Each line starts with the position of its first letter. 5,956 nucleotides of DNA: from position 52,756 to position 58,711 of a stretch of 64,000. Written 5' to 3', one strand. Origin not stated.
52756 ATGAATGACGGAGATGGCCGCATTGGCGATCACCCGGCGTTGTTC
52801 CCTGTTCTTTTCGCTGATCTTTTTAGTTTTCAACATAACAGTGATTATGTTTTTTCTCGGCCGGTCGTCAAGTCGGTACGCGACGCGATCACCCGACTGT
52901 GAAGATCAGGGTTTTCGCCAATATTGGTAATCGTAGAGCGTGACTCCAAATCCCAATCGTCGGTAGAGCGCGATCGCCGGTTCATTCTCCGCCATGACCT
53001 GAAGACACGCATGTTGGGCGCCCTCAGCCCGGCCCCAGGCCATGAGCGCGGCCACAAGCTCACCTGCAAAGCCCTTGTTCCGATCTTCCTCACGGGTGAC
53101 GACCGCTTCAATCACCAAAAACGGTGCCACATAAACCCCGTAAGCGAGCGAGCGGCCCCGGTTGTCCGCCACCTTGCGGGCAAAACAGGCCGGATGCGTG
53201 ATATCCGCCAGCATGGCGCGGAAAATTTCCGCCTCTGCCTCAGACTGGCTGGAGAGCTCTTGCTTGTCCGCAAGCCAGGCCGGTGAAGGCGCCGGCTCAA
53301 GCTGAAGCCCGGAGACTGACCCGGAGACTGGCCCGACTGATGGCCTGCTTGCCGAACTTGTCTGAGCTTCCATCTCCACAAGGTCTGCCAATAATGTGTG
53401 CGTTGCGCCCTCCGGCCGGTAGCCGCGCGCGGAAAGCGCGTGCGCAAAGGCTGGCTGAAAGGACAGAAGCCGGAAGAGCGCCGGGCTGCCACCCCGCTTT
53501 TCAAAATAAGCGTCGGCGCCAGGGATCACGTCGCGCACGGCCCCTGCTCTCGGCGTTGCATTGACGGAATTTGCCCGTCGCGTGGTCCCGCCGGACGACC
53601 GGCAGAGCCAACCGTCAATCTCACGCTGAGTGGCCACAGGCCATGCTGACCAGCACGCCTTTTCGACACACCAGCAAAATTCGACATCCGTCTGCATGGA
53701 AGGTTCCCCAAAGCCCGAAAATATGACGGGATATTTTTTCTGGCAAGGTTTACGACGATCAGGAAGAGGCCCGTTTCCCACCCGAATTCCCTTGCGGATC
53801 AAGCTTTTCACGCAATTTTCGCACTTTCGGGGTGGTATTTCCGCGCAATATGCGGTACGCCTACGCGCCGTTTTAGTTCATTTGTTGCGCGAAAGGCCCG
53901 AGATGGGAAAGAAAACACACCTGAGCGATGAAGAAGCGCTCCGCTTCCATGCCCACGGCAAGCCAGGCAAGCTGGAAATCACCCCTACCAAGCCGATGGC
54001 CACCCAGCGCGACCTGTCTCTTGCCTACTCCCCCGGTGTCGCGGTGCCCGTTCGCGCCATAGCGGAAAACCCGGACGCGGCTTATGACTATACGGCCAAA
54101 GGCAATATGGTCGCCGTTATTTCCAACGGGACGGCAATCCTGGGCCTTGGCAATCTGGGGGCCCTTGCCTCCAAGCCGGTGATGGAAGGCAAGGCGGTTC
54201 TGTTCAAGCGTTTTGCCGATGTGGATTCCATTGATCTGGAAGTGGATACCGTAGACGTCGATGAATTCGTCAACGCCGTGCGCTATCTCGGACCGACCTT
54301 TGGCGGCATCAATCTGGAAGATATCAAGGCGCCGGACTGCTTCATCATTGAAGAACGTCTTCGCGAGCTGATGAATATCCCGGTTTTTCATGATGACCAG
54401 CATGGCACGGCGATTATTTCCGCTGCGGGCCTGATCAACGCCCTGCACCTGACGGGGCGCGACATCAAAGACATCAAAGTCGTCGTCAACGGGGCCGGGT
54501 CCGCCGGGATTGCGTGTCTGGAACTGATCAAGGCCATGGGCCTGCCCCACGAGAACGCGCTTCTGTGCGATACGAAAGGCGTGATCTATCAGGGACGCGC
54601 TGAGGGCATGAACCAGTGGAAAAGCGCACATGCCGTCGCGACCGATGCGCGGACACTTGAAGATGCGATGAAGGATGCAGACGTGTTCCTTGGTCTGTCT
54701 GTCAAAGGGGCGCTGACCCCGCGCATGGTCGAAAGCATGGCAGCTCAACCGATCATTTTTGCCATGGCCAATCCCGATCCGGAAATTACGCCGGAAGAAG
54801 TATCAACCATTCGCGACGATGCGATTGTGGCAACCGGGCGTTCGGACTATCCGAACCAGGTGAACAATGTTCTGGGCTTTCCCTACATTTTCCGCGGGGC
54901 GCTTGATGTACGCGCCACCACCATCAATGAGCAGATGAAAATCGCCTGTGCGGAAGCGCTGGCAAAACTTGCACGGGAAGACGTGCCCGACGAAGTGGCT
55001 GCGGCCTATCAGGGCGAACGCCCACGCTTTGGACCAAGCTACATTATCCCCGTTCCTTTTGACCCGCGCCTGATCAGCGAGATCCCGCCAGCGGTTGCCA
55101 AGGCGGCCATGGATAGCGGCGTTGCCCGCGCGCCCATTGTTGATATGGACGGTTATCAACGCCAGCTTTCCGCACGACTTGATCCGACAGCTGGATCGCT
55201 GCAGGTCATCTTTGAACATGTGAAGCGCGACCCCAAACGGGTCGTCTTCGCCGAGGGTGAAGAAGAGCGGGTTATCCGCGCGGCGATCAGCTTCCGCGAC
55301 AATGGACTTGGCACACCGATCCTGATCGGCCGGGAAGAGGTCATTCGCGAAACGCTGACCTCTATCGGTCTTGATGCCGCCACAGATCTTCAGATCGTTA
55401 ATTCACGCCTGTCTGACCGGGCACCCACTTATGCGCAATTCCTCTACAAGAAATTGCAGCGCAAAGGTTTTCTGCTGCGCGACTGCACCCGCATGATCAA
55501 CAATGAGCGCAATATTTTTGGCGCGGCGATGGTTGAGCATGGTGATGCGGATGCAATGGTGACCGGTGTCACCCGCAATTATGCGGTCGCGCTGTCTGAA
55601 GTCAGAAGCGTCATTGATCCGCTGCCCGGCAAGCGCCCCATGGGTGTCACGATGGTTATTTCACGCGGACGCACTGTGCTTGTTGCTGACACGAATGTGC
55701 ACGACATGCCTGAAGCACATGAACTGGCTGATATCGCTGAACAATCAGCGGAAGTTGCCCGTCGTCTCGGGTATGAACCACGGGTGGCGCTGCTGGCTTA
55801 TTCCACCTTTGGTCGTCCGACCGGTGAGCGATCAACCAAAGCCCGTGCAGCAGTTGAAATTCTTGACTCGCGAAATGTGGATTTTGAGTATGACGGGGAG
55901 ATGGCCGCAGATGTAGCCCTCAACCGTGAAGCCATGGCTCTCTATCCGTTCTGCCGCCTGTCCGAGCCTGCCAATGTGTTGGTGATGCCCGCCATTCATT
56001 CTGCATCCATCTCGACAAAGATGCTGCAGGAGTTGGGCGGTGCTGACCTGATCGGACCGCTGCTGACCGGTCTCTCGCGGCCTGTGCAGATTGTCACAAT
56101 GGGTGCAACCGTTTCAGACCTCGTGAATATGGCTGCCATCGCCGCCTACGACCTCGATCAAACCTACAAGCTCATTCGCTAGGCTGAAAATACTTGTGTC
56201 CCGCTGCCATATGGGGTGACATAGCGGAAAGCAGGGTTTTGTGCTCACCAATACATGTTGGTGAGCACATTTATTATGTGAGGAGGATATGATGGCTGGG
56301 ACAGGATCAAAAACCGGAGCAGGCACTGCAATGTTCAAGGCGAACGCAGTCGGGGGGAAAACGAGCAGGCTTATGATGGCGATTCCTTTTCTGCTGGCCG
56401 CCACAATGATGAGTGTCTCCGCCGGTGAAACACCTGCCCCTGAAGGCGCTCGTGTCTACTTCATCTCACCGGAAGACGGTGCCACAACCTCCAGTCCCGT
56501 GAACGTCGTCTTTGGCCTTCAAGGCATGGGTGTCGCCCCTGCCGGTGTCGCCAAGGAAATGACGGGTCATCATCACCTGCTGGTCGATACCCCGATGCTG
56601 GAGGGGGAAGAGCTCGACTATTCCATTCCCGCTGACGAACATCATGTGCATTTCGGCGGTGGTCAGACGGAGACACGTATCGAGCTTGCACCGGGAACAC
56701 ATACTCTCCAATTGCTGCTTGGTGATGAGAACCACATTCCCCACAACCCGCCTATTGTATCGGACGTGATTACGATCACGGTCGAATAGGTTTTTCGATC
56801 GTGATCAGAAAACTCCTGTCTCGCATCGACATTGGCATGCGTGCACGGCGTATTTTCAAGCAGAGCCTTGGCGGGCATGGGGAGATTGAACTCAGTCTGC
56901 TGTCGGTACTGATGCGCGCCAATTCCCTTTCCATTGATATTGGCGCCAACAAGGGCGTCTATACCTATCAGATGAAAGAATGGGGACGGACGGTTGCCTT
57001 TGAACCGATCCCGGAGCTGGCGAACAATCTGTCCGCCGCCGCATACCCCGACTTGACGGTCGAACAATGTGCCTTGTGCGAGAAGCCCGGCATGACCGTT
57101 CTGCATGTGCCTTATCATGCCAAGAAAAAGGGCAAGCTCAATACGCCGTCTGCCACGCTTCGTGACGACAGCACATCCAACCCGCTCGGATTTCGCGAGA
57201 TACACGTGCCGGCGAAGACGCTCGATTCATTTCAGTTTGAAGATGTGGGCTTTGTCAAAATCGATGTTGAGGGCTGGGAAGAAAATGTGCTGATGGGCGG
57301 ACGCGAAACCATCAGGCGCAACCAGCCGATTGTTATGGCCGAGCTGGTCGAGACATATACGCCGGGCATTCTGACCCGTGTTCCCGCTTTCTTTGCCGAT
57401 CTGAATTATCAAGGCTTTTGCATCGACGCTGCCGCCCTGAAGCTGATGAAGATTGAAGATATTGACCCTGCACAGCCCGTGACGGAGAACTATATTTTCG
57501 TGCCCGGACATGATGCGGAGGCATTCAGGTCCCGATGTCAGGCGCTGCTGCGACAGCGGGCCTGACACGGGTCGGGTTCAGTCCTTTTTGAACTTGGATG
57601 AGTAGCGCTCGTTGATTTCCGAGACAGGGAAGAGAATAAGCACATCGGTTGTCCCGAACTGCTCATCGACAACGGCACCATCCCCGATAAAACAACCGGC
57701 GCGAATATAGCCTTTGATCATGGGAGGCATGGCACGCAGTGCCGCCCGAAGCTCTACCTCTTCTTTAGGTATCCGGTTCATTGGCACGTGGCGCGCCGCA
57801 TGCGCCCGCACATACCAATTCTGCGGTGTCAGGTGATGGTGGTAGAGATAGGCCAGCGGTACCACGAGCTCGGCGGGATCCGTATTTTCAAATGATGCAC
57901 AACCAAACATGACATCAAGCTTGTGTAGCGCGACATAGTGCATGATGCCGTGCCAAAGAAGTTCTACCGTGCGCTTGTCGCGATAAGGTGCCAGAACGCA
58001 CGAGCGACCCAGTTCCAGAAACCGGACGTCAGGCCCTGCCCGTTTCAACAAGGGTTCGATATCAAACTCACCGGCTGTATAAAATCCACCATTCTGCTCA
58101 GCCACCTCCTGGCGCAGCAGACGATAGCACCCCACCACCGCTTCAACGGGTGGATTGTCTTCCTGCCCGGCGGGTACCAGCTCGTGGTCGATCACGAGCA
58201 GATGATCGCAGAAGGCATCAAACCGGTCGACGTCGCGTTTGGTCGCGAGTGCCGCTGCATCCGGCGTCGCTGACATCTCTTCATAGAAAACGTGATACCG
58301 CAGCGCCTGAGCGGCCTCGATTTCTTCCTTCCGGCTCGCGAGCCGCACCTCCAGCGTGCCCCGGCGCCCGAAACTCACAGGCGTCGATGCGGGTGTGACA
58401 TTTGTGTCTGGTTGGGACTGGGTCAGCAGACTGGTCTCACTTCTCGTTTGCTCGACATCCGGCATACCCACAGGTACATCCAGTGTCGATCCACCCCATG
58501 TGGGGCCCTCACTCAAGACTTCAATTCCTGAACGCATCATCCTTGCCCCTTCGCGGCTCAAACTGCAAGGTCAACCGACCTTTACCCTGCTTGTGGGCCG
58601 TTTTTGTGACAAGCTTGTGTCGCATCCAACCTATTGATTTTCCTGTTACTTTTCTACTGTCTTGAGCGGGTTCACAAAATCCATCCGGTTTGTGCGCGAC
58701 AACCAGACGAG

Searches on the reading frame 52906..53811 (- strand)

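Call 65: search_protein_families(library=ncbifam, proteins=[window:52906-53811:-])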
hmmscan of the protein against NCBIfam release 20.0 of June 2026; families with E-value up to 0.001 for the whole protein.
window:52906-53811:- (301 aa): 8 families
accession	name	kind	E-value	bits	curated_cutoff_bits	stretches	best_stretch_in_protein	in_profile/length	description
NF049894.1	CG3035_N_ac_Glu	equivalog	1.4e-28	100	280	1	49-289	69-290/300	N-acetylglutamate synthase, CG3035 family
TIGR01575.1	rimI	equivalog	5.1e-06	26.7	86.4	1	217-299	39-123/132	ribosomal protein S18-alanine N-acetyltransferase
NF043067.1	AAC_6p_group_E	equivalog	2.8e-05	24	140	1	225-288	64-127/140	aminoglycoside 6'-N-acetyltransferase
NF000487.1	stat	exception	5.3e-05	22.8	420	1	231-294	104-167/189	streptothricin N-acetyltransferase STAT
NF033083.0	AAC_3_I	equivalog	7.4e-05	23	200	1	239-288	85-134/145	AAC(3)-I family aminoglycoside N-acetyltransferase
NF038102.1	AAC_6p_III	exception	7.9e-05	22.8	305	1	197-291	54-144/156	tobramycin N-acetyltransferase AAC(6')-III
NF002959.0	PRK03624.1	equivalog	0.00031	20.5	124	1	239-289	80-130/147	GNAT family acetyltransferase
TIGR03448.1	mycothiol_MshD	equivalog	0.00074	18.9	163.1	0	240-297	237-294/294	mycothiol synthase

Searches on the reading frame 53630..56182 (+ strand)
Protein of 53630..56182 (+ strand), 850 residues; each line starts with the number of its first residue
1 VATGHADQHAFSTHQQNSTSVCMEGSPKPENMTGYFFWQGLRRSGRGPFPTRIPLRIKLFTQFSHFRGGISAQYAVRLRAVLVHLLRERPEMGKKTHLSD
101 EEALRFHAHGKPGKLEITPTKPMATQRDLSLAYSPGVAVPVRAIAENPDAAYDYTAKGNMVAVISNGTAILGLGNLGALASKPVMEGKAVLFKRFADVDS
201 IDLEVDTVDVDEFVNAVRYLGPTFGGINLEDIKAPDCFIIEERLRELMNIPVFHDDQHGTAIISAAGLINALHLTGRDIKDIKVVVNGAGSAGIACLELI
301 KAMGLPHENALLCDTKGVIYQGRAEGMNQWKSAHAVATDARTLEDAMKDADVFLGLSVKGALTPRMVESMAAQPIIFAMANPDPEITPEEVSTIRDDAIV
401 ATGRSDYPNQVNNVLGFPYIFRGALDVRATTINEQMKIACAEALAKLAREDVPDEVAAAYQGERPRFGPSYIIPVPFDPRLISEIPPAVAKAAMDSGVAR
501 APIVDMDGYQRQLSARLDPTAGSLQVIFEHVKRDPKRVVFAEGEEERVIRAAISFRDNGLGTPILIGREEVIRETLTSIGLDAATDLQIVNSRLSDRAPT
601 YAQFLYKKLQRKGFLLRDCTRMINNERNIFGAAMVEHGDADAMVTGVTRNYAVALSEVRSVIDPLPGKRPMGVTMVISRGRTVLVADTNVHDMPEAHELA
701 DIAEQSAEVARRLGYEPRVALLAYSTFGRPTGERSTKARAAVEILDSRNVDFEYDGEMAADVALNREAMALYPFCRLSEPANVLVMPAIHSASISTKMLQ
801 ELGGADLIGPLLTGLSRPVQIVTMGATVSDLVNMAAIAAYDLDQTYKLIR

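Call 65: search_protein_families(library=ncbifam, proteins=[window:53630-56182:+])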
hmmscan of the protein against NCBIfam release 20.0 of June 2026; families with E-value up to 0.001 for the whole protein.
window:53630-56182:+ (850 aa): 12 families
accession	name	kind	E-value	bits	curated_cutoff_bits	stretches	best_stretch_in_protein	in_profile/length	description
NF009501.0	PRK12861.1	subfamily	6.1e-238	791.7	1178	1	97-841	5-759/764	NADP-dependent malic enzyme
NF007233.1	PRK09653.1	subfamily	5.9e-57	193.6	310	1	526-840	4-317/319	phosphotransacetylase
TIGR00651.1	pta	equivalog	1.7e-51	175.5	311.2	1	538-838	1-303/304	phosphate acetyltransferase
NF004167.0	PRK05632.1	equivalog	1.2e-46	159.6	418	1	513-839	376-700/708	phosphate acetyltransferase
NF010052.0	PRK13529.1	subfamily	5.5e-27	94.6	326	1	210-454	228-505/564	oxaloacetate-decarboxylating malate dehydrogenase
NF041582.1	malolactic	exception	1.7e-15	56.7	850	1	210-453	211-484/536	malolactic enzyme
TIGR02706.1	P_butyryltrans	equivalog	3.6e-13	49.3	410.5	1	677-838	127-290/294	phosphate butyryltransferase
NF004472.0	PRK05805.1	subfamily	8.1e-13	48.1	399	1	677-830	131-286/302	phosphate butyryltransferase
NF008852.0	PRK11890.1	subfamily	5.8e-10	38.7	413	1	676-838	135-299/315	phosphate acetyltransferase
NF006045.0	PRK08190.1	subfamily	7.5e-10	38.2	282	1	632-837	243-452/467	bifunctional enoyl-CoA hydratase/phosphate acetyltransferase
NF005837.0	PRK07742.1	equivalog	3.6e-08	33.1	409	1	676-823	129-278/299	phosphate butyryltransferase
TIGR02709.1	branched_ptb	equivalog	2.1e-06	27.6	475.15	1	635-821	64-251/271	branched-chain phosphotransacylase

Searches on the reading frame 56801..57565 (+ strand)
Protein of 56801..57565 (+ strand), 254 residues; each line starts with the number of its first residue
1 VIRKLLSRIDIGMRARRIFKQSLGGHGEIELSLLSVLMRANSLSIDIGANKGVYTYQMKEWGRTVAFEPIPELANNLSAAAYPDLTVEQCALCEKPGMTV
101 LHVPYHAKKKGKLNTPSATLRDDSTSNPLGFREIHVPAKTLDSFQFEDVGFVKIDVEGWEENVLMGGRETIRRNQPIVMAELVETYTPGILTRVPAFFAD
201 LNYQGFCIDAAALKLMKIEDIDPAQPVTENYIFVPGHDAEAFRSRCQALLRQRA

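Call 65: search_protein_families(library=ncbifam, proteins=[window:56801-57565:+])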
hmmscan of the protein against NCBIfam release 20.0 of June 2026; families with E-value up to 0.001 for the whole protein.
window:56801-57565:+ (254 aa): 1 family
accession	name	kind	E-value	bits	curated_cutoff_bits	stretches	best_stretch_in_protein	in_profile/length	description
TIGR01444.1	fkbM_fam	subfamily_domain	1.1e-20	74.5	37.7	1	45-182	3-142/143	FkbM family methyltransferase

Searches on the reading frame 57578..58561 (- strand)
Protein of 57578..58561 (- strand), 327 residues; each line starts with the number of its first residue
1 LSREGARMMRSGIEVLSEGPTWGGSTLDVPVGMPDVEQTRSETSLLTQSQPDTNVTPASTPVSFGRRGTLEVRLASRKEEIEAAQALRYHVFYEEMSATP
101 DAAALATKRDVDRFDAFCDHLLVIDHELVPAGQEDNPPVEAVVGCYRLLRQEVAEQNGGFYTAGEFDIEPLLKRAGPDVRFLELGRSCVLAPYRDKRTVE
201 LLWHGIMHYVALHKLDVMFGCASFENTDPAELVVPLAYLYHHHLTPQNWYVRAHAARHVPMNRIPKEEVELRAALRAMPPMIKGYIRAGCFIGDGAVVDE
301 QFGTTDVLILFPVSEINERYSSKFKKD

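Call 65: search_protein_families(library=ncbifam, proteins=[window:57578-58561:-])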
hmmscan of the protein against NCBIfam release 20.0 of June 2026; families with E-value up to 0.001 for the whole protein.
window:57578-58561:- (327 aa): 3 families
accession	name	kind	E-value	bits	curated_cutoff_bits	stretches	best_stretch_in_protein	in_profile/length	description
NF052555.1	OrAlActfOlsBBRUA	equivalog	1.9e-103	345.8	320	1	62-326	15-272/278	l-ornithine N(alpha)-acyltransferase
NF052554.1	OrAlActfOlsBRHOCB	equivalog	2.1e-73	247.2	350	1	69-325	7-254/256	L-ornithine N(alpha)-acyltransferase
NF052615.1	orn_lipid_OlsF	equivalog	5.7e-15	54.9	620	1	107-257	341-482/570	bifunctional ornithine lipid synthase OlsF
